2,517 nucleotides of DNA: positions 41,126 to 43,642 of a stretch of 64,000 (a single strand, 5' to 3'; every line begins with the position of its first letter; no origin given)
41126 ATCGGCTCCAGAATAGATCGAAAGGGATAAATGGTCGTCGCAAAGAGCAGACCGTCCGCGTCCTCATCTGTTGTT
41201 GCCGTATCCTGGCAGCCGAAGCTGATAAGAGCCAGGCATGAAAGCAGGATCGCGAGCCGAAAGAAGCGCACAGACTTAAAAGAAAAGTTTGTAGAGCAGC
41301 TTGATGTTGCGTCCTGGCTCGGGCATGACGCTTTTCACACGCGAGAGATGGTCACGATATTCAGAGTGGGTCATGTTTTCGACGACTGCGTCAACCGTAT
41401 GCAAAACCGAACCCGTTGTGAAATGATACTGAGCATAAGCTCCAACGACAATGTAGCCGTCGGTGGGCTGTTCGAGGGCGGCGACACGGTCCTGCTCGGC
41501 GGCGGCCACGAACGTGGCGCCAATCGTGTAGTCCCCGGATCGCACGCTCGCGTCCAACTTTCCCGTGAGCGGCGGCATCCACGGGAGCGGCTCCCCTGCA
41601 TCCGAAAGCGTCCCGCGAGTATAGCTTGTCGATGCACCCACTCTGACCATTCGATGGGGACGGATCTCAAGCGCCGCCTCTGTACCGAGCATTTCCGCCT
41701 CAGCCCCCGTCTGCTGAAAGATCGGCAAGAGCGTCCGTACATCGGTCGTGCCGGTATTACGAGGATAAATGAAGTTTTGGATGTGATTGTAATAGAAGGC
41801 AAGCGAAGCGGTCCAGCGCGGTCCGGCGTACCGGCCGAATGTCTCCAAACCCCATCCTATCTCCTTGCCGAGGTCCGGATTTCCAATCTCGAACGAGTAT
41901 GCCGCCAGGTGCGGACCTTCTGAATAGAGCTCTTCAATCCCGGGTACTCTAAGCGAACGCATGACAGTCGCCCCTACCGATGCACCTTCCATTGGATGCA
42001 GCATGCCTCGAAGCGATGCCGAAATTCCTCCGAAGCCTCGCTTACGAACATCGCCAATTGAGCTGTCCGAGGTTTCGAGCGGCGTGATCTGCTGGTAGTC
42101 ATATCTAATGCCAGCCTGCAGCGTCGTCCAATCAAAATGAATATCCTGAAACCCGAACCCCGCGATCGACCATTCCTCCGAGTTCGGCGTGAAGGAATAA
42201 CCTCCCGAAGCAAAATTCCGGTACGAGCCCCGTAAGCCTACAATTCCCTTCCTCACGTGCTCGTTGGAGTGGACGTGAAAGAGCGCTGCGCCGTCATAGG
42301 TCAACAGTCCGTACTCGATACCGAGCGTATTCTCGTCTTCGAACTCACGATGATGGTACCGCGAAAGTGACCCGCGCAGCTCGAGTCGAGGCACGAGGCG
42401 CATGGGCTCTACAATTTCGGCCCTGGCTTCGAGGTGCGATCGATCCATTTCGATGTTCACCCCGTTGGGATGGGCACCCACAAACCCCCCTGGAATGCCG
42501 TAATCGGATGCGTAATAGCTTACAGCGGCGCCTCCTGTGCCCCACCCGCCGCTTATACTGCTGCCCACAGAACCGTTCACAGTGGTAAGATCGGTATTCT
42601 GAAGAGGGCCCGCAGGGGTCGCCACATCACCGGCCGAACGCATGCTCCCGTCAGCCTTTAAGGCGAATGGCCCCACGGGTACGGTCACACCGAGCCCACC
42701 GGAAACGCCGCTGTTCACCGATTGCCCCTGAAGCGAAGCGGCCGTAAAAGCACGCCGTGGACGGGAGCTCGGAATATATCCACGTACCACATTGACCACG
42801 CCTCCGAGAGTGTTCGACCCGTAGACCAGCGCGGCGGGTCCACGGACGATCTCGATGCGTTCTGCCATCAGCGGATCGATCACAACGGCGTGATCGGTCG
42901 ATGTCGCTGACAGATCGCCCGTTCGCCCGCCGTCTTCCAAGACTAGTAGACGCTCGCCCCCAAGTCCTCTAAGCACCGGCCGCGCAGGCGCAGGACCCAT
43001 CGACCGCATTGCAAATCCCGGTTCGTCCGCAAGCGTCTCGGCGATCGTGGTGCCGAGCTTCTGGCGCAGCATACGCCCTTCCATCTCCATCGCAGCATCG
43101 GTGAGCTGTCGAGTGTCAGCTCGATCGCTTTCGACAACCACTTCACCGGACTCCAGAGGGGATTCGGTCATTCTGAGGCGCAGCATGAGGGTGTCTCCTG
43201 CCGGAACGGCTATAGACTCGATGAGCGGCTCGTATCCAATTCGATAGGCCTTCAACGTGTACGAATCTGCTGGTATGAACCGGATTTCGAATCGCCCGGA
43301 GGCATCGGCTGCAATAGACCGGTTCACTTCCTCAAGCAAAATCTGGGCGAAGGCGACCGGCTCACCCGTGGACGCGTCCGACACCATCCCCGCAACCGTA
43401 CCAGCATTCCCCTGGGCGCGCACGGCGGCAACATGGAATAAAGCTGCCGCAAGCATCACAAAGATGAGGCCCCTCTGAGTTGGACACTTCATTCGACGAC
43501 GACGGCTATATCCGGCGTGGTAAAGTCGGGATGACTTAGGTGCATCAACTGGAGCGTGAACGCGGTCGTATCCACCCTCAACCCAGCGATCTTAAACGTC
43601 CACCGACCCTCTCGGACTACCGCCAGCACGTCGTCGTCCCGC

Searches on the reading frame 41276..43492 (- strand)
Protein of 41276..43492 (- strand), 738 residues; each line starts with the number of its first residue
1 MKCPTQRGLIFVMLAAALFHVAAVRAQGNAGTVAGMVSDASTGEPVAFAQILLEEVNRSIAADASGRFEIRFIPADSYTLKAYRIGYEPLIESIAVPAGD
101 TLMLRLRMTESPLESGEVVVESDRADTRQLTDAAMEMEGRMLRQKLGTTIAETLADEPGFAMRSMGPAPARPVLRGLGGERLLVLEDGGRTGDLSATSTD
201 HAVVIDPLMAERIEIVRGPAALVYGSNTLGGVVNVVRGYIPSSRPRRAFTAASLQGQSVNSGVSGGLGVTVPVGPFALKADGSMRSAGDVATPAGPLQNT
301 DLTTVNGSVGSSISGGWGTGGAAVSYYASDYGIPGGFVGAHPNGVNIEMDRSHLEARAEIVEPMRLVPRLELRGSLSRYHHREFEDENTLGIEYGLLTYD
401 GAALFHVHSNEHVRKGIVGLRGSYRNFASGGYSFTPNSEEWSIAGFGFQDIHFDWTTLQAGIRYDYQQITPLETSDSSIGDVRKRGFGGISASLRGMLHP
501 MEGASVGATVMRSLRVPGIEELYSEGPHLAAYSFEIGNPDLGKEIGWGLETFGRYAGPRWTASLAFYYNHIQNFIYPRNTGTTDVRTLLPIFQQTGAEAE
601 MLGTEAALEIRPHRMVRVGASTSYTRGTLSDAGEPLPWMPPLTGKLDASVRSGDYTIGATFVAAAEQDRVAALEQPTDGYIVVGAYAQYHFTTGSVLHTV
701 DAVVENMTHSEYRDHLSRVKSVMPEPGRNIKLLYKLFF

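Call 75: search_protein_families(library=pfam, proteins=[window:41276-43492:-], max_evalue=0.00001)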
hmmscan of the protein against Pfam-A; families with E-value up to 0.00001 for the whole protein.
window:41276-43492:- (738 aa): 4 families
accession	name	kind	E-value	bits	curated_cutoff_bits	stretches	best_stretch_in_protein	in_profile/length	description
PF00593.30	TonB_dep_Rec_b-barrel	-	1.5e-30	107.9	27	1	410-706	147-435/436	TonB dependent receptor-like, beta-barrel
PF07715.20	Plug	-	7.2e-16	59.1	23.9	1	140-232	15-107/107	TonB-dependent Receptor Plug Domain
PF13715.12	CarbopepD_reg_2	-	4.6e-15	55.9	32.2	1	34-120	2-88/88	CarboxypepD_reg-like domain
PF13620.12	CarboxypepD_reg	-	1.7e-14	54.4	32.3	1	32-109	1-82/82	Carboxypeptidase regulatory-like domain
